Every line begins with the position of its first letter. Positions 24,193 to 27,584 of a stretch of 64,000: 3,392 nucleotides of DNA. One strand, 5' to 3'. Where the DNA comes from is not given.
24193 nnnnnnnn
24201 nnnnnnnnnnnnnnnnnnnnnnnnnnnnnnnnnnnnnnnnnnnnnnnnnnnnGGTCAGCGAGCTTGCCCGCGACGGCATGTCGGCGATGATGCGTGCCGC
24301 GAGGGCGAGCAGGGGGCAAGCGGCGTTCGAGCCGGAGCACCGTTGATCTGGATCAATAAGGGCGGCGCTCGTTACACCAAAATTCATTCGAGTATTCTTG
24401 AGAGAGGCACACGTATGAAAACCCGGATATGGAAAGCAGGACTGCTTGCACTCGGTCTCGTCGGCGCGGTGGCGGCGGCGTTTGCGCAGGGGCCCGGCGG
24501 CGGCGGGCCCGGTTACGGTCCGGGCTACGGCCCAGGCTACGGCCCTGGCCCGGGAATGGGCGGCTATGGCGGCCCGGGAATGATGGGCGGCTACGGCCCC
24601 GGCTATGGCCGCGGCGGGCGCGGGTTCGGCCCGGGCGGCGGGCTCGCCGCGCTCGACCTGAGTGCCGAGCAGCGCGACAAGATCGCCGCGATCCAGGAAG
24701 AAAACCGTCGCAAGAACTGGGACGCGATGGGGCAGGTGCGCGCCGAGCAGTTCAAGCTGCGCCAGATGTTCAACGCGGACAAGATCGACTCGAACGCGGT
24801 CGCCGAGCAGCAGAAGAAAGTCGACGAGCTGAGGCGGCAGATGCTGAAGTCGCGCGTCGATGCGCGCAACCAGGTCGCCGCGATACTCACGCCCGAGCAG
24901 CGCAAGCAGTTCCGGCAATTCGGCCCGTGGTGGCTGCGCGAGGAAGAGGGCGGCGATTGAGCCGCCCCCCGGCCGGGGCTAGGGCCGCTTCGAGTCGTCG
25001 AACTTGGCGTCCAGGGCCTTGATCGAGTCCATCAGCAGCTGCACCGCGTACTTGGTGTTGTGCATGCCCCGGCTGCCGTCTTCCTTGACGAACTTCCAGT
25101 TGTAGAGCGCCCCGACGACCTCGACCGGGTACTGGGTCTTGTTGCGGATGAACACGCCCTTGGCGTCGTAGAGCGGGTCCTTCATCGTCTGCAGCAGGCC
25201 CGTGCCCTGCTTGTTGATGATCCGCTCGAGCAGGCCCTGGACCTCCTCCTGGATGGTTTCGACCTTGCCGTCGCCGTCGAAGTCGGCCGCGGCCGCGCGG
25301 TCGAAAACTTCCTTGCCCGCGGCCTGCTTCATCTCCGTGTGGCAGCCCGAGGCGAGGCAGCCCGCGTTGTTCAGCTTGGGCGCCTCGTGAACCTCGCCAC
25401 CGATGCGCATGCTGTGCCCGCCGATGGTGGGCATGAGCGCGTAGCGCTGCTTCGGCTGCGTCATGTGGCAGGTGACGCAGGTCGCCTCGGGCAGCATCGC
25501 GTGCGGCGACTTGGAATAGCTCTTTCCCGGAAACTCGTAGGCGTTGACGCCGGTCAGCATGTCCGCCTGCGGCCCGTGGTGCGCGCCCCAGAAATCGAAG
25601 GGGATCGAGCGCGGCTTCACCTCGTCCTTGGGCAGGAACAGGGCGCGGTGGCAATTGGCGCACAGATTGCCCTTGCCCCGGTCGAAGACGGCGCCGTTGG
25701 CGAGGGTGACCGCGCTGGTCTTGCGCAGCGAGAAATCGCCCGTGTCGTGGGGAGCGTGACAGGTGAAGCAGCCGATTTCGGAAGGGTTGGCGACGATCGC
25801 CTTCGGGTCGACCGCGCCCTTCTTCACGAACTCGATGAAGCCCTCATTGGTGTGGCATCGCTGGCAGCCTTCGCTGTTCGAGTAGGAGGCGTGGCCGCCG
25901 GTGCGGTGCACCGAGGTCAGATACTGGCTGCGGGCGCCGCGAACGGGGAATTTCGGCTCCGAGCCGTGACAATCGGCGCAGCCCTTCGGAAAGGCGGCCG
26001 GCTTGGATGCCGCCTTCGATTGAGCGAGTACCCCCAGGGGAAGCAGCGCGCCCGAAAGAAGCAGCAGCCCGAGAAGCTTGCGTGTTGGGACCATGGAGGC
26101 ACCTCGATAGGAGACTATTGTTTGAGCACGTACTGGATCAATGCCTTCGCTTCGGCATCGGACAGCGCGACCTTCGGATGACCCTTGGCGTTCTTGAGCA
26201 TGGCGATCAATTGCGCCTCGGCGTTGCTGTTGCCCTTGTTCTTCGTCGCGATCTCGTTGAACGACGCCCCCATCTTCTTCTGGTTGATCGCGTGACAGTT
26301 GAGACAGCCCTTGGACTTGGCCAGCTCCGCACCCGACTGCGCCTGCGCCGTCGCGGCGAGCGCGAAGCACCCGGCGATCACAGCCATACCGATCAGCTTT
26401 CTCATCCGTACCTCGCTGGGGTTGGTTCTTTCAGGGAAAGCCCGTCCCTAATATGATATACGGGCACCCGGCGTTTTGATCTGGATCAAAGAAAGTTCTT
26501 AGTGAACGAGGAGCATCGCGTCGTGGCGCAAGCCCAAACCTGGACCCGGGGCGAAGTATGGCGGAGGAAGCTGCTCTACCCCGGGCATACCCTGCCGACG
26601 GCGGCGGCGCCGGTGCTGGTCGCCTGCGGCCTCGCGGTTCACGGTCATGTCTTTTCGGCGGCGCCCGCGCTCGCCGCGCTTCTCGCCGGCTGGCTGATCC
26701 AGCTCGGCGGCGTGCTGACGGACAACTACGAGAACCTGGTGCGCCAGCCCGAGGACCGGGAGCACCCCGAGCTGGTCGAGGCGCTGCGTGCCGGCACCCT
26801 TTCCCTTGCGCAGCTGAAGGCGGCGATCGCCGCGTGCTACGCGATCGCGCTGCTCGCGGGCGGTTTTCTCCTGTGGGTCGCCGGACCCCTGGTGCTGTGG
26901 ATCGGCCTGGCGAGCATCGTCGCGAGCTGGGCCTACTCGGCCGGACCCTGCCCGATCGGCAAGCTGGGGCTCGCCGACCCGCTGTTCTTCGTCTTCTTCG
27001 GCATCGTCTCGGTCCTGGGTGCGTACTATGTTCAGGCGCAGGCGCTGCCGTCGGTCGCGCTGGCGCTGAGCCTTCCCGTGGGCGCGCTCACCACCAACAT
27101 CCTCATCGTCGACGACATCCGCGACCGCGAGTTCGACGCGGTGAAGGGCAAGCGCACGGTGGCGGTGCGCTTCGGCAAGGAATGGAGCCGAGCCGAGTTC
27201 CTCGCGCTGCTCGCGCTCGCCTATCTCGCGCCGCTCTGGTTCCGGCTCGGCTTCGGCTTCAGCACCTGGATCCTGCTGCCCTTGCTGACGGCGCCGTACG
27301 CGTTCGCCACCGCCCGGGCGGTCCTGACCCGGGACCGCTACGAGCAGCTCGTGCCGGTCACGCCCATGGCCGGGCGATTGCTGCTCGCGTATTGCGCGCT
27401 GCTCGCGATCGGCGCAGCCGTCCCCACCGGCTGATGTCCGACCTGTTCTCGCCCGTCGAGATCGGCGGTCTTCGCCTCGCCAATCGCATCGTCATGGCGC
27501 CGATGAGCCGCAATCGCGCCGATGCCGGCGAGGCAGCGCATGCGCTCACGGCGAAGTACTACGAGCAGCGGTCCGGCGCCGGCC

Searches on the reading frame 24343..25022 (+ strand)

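Call 10: search_protein_families(library=pfam, proteins=[window:24429-25022:+, window:24343-24960:+])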
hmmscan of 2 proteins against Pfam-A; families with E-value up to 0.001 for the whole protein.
window:24429-25022:+ (197 aa): 0 families

window:24343-24960:+ (205 aa): 2 families
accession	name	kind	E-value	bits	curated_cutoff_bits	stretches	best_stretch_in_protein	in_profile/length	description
PF13801.11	Metal_resist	-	2.1e-13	51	29.2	1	74-188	12-124/125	Heavy-metal resistance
PF07813.17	LTXXQ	-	1.1e-11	45.8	24.3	1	102-192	11-98/100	LTXXQ motif family protein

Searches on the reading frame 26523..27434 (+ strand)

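Call 10: search_protein_families(library=pfam, proteins=[window:26523-27434:+])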
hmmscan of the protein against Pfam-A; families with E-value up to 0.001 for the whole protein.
window:26523-27434:+ (303 aa): 1 family
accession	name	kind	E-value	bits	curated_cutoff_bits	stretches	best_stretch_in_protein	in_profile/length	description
PF01040.23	UbiA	-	1.8e-26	93.4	34.2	1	29-272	3-236/250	UbiA prenyltransferase family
